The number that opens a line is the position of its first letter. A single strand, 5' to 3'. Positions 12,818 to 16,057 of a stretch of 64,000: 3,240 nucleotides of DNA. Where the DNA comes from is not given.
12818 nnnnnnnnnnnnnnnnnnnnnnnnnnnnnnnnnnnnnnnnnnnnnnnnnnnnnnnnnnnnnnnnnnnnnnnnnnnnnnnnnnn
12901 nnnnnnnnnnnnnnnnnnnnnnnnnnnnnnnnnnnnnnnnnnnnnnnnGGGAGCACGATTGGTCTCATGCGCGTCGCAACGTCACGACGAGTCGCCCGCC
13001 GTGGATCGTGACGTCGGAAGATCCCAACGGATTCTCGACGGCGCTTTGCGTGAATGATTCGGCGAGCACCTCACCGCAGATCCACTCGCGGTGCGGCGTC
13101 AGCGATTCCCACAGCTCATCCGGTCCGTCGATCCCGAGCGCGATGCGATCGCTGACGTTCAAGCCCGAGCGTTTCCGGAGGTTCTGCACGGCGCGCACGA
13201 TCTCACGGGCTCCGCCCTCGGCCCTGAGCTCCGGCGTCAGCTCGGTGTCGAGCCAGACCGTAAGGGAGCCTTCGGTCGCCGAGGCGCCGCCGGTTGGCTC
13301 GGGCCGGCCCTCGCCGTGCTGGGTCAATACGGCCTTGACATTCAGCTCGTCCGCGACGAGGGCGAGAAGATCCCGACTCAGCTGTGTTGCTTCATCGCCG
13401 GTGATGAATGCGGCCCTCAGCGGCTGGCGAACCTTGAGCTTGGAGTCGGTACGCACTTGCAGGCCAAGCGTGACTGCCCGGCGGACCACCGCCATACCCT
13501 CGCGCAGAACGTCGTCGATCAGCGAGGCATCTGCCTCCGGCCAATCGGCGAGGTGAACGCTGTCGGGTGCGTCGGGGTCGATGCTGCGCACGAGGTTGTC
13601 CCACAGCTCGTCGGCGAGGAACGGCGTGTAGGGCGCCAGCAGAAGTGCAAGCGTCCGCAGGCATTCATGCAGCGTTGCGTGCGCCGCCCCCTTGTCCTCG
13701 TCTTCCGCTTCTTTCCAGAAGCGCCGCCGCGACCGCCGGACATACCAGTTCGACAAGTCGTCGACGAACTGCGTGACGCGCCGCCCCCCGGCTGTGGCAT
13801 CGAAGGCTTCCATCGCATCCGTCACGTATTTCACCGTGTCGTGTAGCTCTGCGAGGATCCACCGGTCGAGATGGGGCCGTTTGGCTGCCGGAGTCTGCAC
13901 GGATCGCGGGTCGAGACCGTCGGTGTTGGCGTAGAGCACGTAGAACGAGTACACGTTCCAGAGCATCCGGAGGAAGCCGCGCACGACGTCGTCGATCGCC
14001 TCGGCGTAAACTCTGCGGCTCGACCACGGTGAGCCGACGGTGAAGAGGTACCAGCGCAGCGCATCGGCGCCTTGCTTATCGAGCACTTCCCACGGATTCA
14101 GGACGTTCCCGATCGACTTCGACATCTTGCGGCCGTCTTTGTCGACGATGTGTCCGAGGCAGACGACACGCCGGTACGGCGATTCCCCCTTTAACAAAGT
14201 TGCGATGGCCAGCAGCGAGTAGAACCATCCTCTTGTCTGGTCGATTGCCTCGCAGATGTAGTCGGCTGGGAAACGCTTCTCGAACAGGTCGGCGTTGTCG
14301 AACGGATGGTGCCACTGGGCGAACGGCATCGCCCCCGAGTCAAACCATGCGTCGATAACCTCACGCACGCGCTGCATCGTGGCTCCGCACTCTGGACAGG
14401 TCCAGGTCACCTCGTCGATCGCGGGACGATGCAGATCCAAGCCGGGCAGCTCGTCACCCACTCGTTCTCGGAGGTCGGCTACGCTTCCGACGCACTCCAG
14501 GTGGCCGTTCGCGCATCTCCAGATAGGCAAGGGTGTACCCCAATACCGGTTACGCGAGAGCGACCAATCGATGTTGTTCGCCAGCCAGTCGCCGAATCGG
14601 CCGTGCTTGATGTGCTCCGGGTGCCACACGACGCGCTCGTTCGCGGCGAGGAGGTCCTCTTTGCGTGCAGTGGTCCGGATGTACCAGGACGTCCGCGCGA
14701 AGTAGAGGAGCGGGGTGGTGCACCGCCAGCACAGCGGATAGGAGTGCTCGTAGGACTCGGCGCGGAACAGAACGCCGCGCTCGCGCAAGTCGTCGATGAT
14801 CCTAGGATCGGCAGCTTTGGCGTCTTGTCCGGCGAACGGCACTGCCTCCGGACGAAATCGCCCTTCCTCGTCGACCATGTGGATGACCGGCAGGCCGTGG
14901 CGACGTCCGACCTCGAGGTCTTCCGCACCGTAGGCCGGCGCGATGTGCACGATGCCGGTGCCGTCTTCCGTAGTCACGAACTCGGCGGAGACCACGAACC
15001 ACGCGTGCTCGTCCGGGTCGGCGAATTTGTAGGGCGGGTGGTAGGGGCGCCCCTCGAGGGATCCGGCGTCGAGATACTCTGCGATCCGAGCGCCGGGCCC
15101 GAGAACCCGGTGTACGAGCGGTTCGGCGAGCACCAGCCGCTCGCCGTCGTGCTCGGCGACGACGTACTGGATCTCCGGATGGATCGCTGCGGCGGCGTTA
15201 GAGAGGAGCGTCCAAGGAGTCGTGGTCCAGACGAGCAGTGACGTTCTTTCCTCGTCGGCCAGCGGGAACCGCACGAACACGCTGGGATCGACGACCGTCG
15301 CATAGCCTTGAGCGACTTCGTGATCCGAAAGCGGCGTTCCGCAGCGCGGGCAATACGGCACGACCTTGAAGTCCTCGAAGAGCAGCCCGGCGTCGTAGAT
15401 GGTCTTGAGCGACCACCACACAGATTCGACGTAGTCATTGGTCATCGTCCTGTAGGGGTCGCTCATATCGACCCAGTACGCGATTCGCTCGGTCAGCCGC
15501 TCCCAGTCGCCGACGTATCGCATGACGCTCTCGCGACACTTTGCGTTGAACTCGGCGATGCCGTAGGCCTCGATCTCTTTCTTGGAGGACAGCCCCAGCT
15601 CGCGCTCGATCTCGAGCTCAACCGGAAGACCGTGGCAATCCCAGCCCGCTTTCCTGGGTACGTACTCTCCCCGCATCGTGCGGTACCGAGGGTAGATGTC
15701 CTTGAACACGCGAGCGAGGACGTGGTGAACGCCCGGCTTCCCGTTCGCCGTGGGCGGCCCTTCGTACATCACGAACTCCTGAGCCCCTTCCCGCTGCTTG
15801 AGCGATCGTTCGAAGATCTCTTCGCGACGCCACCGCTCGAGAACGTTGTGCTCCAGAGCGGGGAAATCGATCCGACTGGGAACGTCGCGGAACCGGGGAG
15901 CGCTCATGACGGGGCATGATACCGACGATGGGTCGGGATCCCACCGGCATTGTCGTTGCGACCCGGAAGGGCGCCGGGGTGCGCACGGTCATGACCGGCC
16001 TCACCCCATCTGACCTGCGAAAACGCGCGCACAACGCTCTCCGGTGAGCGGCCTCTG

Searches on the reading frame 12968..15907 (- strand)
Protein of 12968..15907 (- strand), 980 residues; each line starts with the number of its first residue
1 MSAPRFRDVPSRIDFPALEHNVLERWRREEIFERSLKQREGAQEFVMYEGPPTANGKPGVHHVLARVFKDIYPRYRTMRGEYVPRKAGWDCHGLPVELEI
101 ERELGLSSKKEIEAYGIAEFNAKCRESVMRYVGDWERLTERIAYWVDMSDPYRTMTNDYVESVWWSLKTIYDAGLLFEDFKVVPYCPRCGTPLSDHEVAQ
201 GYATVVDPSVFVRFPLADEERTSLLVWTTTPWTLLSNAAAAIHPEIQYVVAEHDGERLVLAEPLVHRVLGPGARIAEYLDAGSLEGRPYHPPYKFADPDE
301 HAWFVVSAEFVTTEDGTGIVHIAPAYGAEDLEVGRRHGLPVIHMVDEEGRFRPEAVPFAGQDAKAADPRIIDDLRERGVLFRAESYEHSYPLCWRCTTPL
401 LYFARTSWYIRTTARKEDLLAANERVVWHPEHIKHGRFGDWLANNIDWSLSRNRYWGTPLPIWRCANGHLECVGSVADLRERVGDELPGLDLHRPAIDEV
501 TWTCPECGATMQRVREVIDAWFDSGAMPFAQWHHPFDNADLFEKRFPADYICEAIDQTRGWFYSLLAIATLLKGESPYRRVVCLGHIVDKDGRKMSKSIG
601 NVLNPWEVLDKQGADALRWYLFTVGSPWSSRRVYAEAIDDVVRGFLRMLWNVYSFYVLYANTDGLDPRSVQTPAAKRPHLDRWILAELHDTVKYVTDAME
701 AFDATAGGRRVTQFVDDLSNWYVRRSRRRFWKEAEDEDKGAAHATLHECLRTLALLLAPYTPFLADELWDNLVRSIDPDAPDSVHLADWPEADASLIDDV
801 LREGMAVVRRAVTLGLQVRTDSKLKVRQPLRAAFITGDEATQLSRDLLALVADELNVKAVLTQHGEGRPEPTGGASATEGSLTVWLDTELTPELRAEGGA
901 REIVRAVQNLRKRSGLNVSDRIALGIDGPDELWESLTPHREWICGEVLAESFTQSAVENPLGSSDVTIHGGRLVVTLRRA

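Call 88: find_homologous_proteins(query=window:12968-15907:-, max_evalue=1e-50)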
Query window:12968-15907:- (980 aa): 8000 proteins with E <= 1e-50 among 8000 candidates; the best 120 are listed.
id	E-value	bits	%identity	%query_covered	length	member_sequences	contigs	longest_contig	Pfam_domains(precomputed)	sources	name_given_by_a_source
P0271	0.0e+0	2311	100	100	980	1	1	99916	PF09334.18,PF08264.20,PF00133.29,PF19302.5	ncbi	-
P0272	0.0e+0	1674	73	100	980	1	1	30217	PF09334.18,PF08264.20,PF00133.29,PF19302.5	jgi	jgi:isoleucyl-tRNA synthetase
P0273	0.0e+0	1662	72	99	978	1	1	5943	PF09334.18,PF08264.20,PF00133.29,PF19302.5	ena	-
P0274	0.0e+0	1646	70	100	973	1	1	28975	PF09334.18,PF08264.20,PF00133.29,PF19302.5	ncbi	-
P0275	0.0e+0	1642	70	100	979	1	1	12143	PF09334.18,PF08264.20,PF00133.29,PF19302.5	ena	-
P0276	0.0e+0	1639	70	100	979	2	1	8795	PF09334.18,PF08264.20,PF00133.29,PF19302.5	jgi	jgi:isoleucyl-tRNA synthetase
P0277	0.0e+0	1638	70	99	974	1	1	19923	PF09334.18,PF08264.20,PF00133.29,PF19302.5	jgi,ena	-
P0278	0.0e+0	1633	69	100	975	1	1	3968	PF09334.18,PF08264.20,PF00133.29,PF19302.5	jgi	jgi:isoleucyl-tRNA synthetase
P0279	0.0e+0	1630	69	100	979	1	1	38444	PF09334.18,PF08264.20,PF00133.29,PF19302.5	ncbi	-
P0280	0.0e+0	1629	69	100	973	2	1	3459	PF09334.18,PF08264.20,PF00133.29,PF19302.5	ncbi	ncbi:MAG: isoleucine--tRNA ligase [Actinomycetota bacterium]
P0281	0.0e+0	1629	70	100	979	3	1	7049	PF09334.18,PF08264.20,PF00133.29,PF19302.5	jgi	-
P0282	0.0e+0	1625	70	100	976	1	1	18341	PF09334.18,PF08264.20,PF00133.29,PF19302.5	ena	-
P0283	0.0e+0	1625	69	100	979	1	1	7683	PF09334.18,PF08264.20,PF00133.29,PF19302.5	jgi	jgi:isoleucyl-tRNA synthetase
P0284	0.0e+0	1623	69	100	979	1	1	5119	PF09334.18,PF08264.20,PF00133.29,PF19302.5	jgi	jgi:isoleucyl-tRNA synthetase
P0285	0.0e+0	1619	69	100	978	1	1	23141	PF09334.18,PF08264.20,PF00133.29,PF19302.5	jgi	jgi:isoleucyl-tRNA synthetase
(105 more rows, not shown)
